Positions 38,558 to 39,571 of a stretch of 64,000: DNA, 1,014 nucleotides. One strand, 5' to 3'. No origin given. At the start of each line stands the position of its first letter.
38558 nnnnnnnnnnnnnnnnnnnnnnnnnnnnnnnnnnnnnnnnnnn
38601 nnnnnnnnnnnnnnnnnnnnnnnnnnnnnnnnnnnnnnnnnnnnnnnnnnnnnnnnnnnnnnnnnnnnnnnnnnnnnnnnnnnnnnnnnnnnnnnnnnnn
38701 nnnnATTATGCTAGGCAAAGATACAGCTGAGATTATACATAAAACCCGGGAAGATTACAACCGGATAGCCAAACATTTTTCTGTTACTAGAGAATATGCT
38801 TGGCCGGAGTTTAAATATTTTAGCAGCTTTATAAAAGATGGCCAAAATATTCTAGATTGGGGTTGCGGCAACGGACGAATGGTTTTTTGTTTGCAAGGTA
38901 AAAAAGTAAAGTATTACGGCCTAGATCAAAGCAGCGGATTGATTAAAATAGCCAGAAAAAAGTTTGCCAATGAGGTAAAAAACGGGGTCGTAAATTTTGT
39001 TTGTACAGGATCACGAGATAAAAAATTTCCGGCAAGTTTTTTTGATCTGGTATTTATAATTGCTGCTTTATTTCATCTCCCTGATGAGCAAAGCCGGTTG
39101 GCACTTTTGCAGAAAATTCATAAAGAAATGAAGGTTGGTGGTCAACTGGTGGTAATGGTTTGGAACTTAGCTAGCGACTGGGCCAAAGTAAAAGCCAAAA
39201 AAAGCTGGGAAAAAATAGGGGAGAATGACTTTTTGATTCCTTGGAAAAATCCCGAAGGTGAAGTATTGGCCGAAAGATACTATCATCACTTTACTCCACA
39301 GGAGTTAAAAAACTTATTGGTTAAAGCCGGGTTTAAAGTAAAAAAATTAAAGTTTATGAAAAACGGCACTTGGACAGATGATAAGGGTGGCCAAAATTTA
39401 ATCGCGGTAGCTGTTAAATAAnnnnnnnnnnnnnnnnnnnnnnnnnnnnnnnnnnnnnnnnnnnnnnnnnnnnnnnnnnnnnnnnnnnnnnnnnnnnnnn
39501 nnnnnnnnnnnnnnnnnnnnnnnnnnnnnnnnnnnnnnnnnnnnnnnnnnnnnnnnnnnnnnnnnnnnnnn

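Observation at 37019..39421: Bacterial Elp3 homolog divergently paired (3-bp gap) with a class-I methyltransferase: possible complete cm5U-to-mcm5U wobble pathway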

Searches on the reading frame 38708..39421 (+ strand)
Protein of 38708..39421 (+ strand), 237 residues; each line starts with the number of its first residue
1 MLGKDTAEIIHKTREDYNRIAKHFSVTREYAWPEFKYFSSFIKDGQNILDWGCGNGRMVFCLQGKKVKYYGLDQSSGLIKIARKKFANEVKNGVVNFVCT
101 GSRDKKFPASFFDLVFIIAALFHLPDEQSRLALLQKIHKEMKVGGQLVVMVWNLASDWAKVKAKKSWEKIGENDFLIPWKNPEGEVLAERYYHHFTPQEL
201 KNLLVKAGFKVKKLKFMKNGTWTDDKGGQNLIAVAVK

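Call 3: search_protein_families(library=pfam, proteins=[window:38708-39421:+], max_evalue=0.01)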
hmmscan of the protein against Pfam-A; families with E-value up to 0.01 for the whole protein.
window:38708-39421:+ (237 aa): 13 families
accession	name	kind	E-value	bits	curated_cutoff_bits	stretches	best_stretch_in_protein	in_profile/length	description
PF13489.12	Methyltransf_23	-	3.7e-15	56.5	27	1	35-212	13-162/164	Methyltransferase domain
PF13649.12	Methyltransf_25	-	2.1e-14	54.4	27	1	48-145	1-97/97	Methyltransferase domain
PF08241.18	Methyltransf_11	-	5.5e-14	53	21.2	1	49-149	1-95/95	Methyltransferase domain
PF01209.24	Ubie_methyltran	-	2.2e-13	50.5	20.1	1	7-215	10-219/233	ubiE/COQ5 methyltransferase family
PF13847.12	Methyltransf_31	-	3.9e-12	46.5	27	1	42-166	1-127/145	Methyltransferase domain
PF08242.18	Methyltransf_12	-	3.4e-10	41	30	1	49-147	1-98/98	Methyltransferase domain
PF07021.18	MetW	-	2.8e-06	27.6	21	1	34-121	3-85/193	Methionine biosynthesis protein MetW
PF08003.17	Methyltransf_9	-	0.00041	19.9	23.8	1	44-161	115-229/315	Protein of unknown function (DUF1698)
PF24675.1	NpmA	-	0.00044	20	60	1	47-115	26-97/214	16S rRNA (adenine(1408)-N(1))-methyltransferase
PF00891.24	Methyltransf_2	-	0.00072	19.4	22.3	1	46-209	64-209/210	O-methyltransferase domain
PF02353.26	CMAS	-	0.0016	18.2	27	1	42-151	60-166/273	Mycolic acid cyclopropane synthetase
PF05891.18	Methyltransf_PK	-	0.0022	18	27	1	46-150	57-160/218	AdoMet dependent proline di-methyltransferase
PF01135.25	PCMT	-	0.009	16.2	20.3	0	39-154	70-176/210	Protein-L-isoaspartate(D-aspartate) O-methyltransferase (PCMT)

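Call 4: search_protein_families(library=ncbifam, proteins=[window:38708-39421:+], max_evalue=0.01)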
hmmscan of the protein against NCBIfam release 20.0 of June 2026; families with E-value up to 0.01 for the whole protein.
window:38708-39421:+ (237 aa): 34 families (the best 25 are shown)
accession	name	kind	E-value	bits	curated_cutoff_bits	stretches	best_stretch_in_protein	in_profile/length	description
NF043040.1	corrin_prot_MT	hypoth_equivalog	6.3e-15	55.2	180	1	36-150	33-148/216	corrinoid protein-associated methyltransferase CpaM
NF001244.0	PRK00216.1-5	equivalog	1.2e-12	47.7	216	1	15-153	19-157/236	bifunctional demethylmenaquinone methyltransferase/2-methoxy-6-polyprenyl-1,4-benzoquinol methylase UbiE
NF045667.1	MTase_DVU1556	equivalog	1.8e-11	43.9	155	1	43-212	21-163/213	DVU_1556 family methyltransferase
TIGR01934.1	MenG_MenH_UbiE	subfamily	1.8e-11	43.8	158.35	1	10-156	5-148/223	ubiquinone/menaquinone biosynthesis methyltransferase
NF001240.0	PRK00216.1-1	equivalog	1.9e-11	43.5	378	1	6-220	25-241/251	bifunctional demethylmenaquinone methyltransferase/2-methoxy-6-polyprenyl-1,4-benzoquinol methylase UbiE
TIGR02752.1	MenG_heptapren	equivalog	4.7e-10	39.4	419.85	1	8-150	9-150/231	demethylmenaquinone methyltransferase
NF001243.0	PRK00216.1-4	equivalog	5.9e-10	38.9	235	1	8-150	11-152/237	demethylmenaquinone methyltransferase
TIGR01983.1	UbiG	equivalog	5.1e-09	35.8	102.95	1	44-215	49-206/228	bifunctional 2-polyprenyl-6-hydroxyphenol methylase/3-demethylubiquinol 3-O-methyltransferase UbiG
TIGR00740.1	TIGR00740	equivalog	1.5e-08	34.6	193.3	1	41-150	50-160/239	carboxy-S-adenosyl-L-methionine synthase CmoA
TIGR02021.1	BchM-ChlM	equivalog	1e-07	31.6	158.9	1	40-132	47-139/218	magnesium protoporphyrin IX methyltransferase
NF041536.1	ArsM_DUF2284_UU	exception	2.2e-07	29.6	575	1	41-150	73-181/459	arsenite methyltransferase/DUF2284 domain selenoprotein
NF041537.1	ArsM_AhpD_UU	exception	2.5e-07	29.8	510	1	41-160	73-191/345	arsenite methyltransferase/AhpD domain selenoprotein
TIGR00452.1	TIGR00452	equivalog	3.9e-07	29.2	275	1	45-150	118-220/316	tRNA 5-methoxyuridine(34)/uridine 5-oxyacetic acid(34) synthase CmoB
NF041820.1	daptide_MTase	equivalog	4.5e-07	29.6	175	1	46-159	38-152/243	daptide-type RiPP biosynthesis methyltransferase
NF047649.1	MTase_UXPK_star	exception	1.1e-06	27.9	460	1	42-164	75-196/283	methyltransferase/UXPK-star double selenoprotein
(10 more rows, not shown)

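Call 7: search_solved_structures(query=window:38708-39421:+, max_evalue=0.001, show_alignments=3)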
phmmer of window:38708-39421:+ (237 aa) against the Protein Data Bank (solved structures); distinct sequences matched with E-value up to 0.001: 22.
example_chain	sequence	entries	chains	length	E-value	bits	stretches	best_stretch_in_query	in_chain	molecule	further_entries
5cm2_Z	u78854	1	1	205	3.9e-15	59.1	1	27-229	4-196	TRNA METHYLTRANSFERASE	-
3sm3_A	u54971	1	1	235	3.1e-11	46.4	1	38-223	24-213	SAM-dependent methyltransferases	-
5wp4_A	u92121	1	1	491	4e-10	42.7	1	41-150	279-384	Phosphoethanolamine N-methyltransferase 1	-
5wp5_A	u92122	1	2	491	5.2e-09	39.1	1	41-150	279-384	Phosphomethylethanolamine N-methyltransferase 2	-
4ine_A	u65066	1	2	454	2.5e-07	33.6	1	36-153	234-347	Protein PMT-2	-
6mro_A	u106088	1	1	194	3.6e-07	33.1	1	40-151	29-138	methyl transferase from Methanosarcina acetivorans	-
8gdu_A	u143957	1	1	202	1.7e-06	30.8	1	40-151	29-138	Methyltransferase domain-containing protein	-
4r6w_A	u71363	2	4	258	1.7e-06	30.8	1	43-150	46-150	Phosphoethanolamine N-methyltransferase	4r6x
3dli_A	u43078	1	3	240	4.7e-06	29.4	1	14-153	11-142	methyltransferase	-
2avn_A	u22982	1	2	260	7.8e-06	28.7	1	15-203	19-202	ubiquinone/menaquinone biosynthesis methyltransferase-related protein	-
1ve3_A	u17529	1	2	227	1.2e-05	28.1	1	40-154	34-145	hypothetical protein PH0226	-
3uj6_A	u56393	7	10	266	1.3e-05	28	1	43-150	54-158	Phosphoethanolamine N-methyltransferase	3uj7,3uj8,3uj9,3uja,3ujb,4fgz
3ujd_A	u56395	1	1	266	1.3e-05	28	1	43-150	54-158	Phosphoethanolamine N-methyltransferase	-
7wzg_A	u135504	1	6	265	3.4e-05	26.6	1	43-147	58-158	Cypemycin N-terminal methyltransferase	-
4iv8_A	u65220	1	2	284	4.4e-05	26.2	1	41-150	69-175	Phosphoethanolamine N-methyltransferase,putative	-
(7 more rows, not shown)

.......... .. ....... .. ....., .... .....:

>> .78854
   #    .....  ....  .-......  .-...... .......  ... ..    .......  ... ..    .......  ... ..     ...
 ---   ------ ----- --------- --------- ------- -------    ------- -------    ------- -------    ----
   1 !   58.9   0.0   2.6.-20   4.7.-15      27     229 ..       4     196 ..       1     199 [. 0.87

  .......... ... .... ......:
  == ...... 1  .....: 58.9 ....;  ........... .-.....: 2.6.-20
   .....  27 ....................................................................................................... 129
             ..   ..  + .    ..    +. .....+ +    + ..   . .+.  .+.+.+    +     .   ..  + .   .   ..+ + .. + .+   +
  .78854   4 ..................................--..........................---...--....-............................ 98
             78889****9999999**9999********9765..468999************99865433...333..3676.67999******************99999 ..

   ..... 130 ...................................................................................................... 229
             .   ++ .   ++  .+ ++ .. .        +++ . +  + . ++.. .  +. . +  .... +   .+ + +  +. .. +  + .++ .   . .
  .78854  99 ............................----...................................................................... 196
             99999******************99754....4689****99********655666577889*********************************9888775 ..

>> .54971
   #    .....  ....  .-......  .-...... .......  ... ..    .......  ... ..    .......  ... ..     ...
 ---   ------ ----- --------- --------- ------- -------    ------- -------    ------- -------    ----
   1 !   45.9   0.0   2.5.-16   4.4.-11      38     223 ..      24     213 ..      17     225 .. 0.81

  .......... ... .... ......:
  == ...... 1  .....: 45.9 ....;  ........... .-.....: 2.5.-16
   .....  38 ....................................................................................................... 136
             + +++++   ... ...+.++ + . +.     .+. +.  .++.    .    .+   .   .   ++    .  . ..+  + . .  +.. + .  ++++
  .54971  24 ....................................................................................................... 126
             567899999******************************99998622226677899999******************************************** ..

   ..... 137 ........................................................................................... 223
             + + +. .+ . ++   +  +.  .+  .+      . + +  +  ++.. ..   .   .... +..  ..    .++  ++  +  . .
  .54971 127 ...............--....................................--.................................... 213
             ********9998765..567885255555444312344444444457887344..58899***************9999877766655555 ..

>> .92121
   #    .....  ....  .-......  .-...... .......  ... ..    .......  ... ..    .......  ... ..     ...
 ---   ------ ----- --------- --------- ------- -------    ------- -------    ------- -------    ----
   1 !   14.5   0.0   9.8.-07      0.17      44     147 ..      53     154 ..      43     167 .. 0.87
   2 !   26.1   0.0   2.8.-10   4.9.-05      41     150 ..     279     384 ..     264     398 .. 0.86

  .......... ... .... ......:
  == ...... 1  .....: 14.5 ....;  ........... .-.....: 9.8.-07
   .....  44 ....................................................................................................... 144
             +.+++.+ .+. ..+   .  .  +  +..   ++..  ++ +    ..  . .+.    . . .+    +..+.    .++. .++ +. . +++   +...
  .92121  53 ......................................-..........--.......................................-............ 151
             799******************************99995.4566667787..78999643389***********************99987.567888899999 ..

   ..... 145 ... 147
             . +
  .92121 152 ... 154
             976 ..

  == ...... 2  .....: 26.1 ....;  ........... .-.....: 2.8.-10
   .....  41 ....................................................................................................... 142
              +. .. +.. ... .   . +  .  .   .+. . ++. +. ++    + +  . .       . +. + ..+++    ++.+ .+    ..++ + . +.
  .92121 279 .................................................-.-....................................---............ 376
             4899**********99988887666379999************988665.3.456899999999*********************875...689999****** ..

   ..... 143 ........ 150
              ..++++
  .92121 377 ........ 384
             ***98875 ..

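Call 11: find_homologous_proteins(query=window:38708-39421:+, max_evalue=0.00001)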
Query window:38708-39421:+ (237 aa): 255 proteins with E <= 0.00001 among 469 candidates; the best 120 are listed.
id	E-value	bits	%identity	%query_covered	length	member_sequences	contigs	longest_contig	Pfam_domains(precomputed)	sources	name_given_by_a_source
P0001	7.6e-159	544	100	100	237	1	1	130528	PF07021.19,PF13847.13,PF13489.13,PF13649.13,PF01209.25,PF08241.19,PF08242.19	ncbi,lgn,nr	ncbi:MAG TPA: class I SAM-dependent methyltransferase [Candidatus Udaeobacter sp.]|nr:class I SAM-de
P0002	7.7e-138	476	85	100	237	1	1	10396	PF07021.19,PF13847.13,PF13489.13,PF02353.27,PF13649.13,PF01209.25,PF08241.19,PF08242.19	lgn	-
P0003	3.5e-136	470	84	100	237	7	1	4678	PF07021.19,PF13847.13,PF13489.13,PF13649.13,PF01209.25,PF08241.19,PF08242.19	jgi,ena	-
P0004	1.5e-135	468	85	100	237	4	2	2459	PF07021.19,PF13847.13,PF13489.13,PF13649.13,PF01209.25,PF08241.19,PF08242.19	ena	-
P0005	1.8e-134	465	85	98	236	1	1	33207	PF07021.19,PF13847.13,PF13489.13,PF13649.13,PF01209.25,PF08241.19,PF08242.19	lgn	-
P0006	4.3e-134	463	82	100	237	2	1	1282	PF07021.19,PF13847.13,PF13489.13,PF13649.13,PF01209.25,PF08241.19,PF08242.19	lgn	-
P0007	6.9e-133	459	82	100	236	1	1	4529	PF13847.13,PF13489.13,PF13649.13,PF01209.25,PF08241.19,PF08242.19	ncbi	-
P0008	3.3e-131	454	81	100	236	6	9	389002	PF07021.19,PF13847.13,PF13489.13,PF08003.18,PF13649.13,PF01209.25,PF08241.19,PF08242.19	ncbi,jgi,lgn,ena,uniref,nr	ncbi:MAG: hypothetical protein A2534_04920 [Candidatus Magasanikbacteria bacterium RIFOXYD2_FULL_39_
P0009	4.9e-129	447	81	100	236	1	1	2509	PF07021.19,PF13847.13,PF13489.13,PF13649.13,PF01209.25,PF08241.19,PF08242.19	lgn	-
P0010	1.0e-128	446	80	100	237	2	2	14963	PF07021.19,PF13847.13,PF13489.13,PF13649.13,PF01209.25,PF08241.19,PF08242.19,PF05891.19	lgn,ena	-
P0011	2.9e-128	444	81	100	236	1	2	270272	PF07021.19,PF13847.13,PF13489.13,PF13649.13,PF01209.25,PF08241.19,PF08242.19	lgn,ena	-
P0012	7.2e-126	437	78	100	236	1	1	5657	PF07021.19,PF13847.13,PF13489.13,PF13649.13,PF01209.25,PF08241.19,PF08242.19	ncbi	-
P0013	9.2e-125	433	79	100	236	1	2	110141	PF07021.19,PF13847.13,PF13489.13,PF13649.13,PF01209.25,PF08241.19,PF08242.19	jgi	jgi:tRNA (uracil-5-)-methyltransferase TRM9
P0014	2.7e-123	428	76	100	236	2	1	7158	PF07021.19,PF13847.13,PF13489.13,PF13649.13,PF01209.25,PF08241.19,PF08242.19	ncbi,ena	-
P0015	2.5e-122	425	76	100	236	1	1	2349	PF07021.19,PF13847.13,PF13489.13,PF08003.18,PF13649.13,PF01209.25,PF08241.19,PF08242.19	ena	-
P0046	1.1e-92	328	58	97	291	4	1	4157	PF07021.19,PF13847.13,PF13489.13,PF13649.13,PF01209.25,PF08241.19,PF08242.19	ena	-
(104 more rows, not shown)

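Call 19: find_related_loci(query=A1, collection=genome_contigs, flank=7000)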
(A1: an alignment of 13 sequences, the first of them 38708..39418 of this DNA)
Query A1 (237 aa) in genome_contigs; peptide patterns used: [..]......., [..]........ (x = any residue, [..] = any of these).
163 stretches matched a pattern; 121 encode a relative of the query (tblastn E <= 1e-3); the best 80 are kept; 79 distinct loci.
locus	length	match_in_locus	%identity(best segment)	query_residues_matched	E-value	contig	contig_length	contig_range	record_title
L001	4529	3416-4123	82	2-237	8e-137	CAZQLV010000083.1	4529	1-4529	MAG TPA_asm: uncultured Gammaproteobacteria bacterium isolate SRP193066_co2_436 genome assembly, contig: NODE_10218_leng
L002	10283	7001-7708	81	2-237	6e-127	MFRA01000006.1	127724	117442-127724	MAG: Candidatus Magasanikbacteria bacterium RIFOXYD1_FULL_40_23 rifoxyd1_full_scaffold_49, whole genome shotgun sequence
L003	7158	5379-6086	76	2-237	1e-125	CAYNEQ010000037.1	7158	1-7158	MAG TPA_asm: uncultured Gammaproteobacteria bacterium isolate SRP135725_co3_214 genome assembly, contig: NODE_14060_leng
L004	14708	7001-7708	68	2-237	4e-113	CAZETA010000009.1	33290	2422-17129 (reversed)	MAG TPA_asm: uncultured Gammaproteobacteria bacterium isolate SRP298887_co1_128 genome assembly, contig: NODE_1039_lengt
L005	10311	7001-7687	71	8-237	5e-105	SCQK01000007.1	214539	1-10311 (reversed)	MAG: Patescibacteria group bacterium isolate DP16D_bin.9 DP16D_bin.9-53158, whole genome shotgun sequence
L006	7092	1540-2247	59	1-237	1e-96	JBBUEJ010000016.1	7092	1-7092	MAG: Patescibacteria group bacterium isolate H51-bin093_1 H51_bin093_1_000000000016, whole genome shotgun sequence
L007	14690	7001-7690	57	8-237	3e-96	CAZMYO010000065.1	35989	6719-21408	MAG TPA_asm: uncultured Gammaproteobacteria bacterium isolate binchicken_co203_87 genome assembly, contig: k141_1371774,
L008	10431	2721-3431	60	1-237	7e-95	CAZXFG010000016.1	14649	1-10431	MAG TPA_asm: uncultured Gammaproteobacteria bacterium isolate SRP062349_co6_369 genome assembly, contig: NODE_2954_lengt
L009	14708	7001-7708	58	2-237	2e-94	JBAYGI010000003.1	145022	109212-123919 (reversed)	MAG: Candidatus Magasanikiibacteriota bacterium isolate SO_2016_GW1_121 scaffold00256_OW334_2016, whole genome shotgun s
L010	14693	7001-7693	59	6-237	4e-94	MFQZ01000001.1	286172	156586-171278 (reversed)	MAG: Candidatus Magasanikbacteria bacterium RIFOXYC2_FULL_42_28 rifoxyc2_full_scaffold_12, whole genome shotgun sequence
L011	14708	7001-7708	60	2-237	3e-93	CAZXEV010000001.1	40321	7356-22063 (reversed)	MAG TPA_asm: uncultured Gammaproteobacteria bacterium isolate SRP286056_co3_44 genome assembly, contig: NODE_625_length_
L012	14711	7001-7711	57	1-237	5e-92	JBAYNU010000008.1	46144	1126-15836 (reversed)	MAG: Candidatus Magasanikiibacteriota bacterium isolate SO_2016_LW1_72 scaffold00530_LW64-88_2016, whole genome shotgun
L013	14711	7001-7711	54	1-237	5e-92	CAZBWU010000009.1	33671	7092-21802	MAG TPA_asm: uncultured Gammaproteobacteria bacterium isolate SRP219642_co6_52 genome assembly, contig: NODE_894_length_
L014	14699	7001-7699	58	5-237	3e-91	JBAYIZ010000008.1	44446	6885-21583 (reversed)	MAG: Candidatus Magasanikiibacteriota bacterium isolate SO_2016_GW1_43 scaffold01601_OW334_2016, whole genome shotgun se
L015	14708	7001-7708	60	1-237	4e-91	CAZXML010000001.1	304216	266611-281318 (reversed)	MAG TPA_asm: uncultured Gammaproteobacteria bacterium isolate SRP119689_co1_192 genome assembly, contig: NODE_10_length_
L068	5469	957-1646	29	2-237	9e-31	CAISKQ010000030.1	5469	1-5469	uncultured bacterium isolate LJ_bin-4100 genome assembly, contig: bin-4100:30/67, whole genome shotgun sequence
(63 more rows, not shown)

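Call 31: predict_structure(alignment_id=A2)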
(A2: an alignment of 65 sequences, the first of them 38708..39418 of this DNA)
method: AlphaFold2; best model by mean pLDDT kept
length: 237 residues; sequences in the alignment: 65
mean_pLDDT: 92.8   pTM: 0.91
mean pLDDT of the five models: 92.8, 91.5, 91.0, 90.4, 90.3
residues with pLDDT >= 90: 190; 70-90: 42; 50-70: 2; < 50: 3
segments of 3 or more residues with pLDDT < 50: 1-3
pLDDT, mean of each block of 10 residues (from residue 1): 71 95 87 91 97 86 94 95 96 96 93 96 94 98 98 92 87 93 93 96 99 94 89 98
secondary structure, 60 per line:
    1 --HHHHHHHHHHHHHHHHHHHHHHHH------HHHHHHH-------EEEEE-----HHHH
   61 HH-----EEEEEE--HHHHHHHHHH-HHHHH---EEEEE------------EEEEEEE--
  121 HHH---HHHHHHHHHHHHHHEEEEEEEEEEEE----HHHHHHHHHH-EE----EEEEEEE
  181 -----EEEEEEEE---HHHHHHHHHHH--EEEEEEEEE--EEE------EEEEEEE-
elements in order: H3-26 H33-39 E47-51 H57-62 E68-73 H76-85 H87-91 E95-99 E112-118 H127-140 E141-152 H157-166 E174-180 E186-193 H197-207 E210-218 E221-223 E230-236

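Call 35: fold_search(model_id=the predicted structure, library=pdb)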
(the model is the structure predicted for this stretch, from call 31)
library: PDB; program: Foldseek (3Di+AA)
matches with E <= 10: 1983; with E <= 0.001: 1504
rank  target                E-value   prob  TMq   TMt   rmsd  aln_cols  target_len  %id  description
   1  7f1e_A                6.4e-15  1.00  0.69  0.68   5.0       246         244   17  Structure of METTL6 bound with SAM (released 2022-01-12)
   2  5cm2_Z                1.0e-14  1.00  0.64  0.81   3.8       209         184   24  Structure of Y. lipolytica Trm9-Trm112 complex, a methyltransferase modifying U34 in the anticodon loop of some tRNAs (released 2015-10-21)
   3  3d2l_A                4.6e-14  1.00  0.66  0.66   7.6       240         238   20  Crystal structure of SAM-dependent methyltransferase (ZP_00538691.1) from EXIGUOBACTERIUM SP. 255-15 at 1.90 A resolut (released 2008-05-20)
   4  3sm3                  4.9e-14  1.00  0.66  0.73   4.5       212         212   24  Crystal Structure of SAM-dependent methyltransferases Q8PUK2_METMA from Methanosarcina mazei. Northeast Structural Genom (released 2011-07-20)
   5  7f1e_B                9.3e-14  1.00  0.73  0.75   4.8       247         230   18  Structure of METTL6 bound with SAM (released 2022-01-12)
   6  8owx_B                1.2e-13  1.00  0.72  0.70   4.3       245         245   18  Crystal Structure of METTL6 bound to SAH (released 2024-05-08)
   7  9ri2_A                1.5e-13  1.00  0.62  0.64   8.3       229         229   17  Crystal structure of bacillithiol methyltransferase NmbA from Chlorobaculum tepidum (released 2025-12-10)
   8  7wzg_B                1.5e-13  1.00  0.64  0.63   9.1       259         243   18  Cypemycin N-terminal methyltransferase CypM (released 2023-02-22)
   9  3d2l_C                2.0e-13  1.00  0.69  0.68   7.0       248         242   18  Crystal structure of SAM-dependent methyltransferase (ZP_00538691.1) from EXIGUOBACTERIUM SP. 255-15 at 1.90 A resolut (released 2008-05-20)
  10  4hh4_C                2.3e-13  1.00  0.70  0.66   6.5       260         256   16  Structure of the CcbJ Methyltransferase from Streptomyces caelestis (released 2013-10-30)
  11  7ezg                  2.8e-13  1.00  0.65  0.57   8.2       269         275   17  The structure of the human METTL6 enzyme in complex with SAH (released 2022-01-12)
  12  4hh4_A                2.9e-13  1.00  0.69  0.65   6.3       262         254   16  Structure of the CcbJ Methyltransferase from Streptomyces caelestis (released 2013-10-30)
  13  7wzg_A                3.8e-13  1.00  0.67  0.68   8.1       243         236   18  Cypemycin N-terminal methyltransferase CypM (released 2023-02-22)
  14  4hgy_C                4.3e-13  1.00  0.64  0.65   7.8       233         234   17  Structure of the CcbJ Methyltransferase from Streptomyces caelestis (released 2013-10-30)
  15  8p7b_A                6.3e-13  1.00  0.74  0.73   4.9       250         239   18  CryoEM structure of METTL6 tRNA SerRS complex in a 1:2:2 stoichiometry (released 2024-06-12)
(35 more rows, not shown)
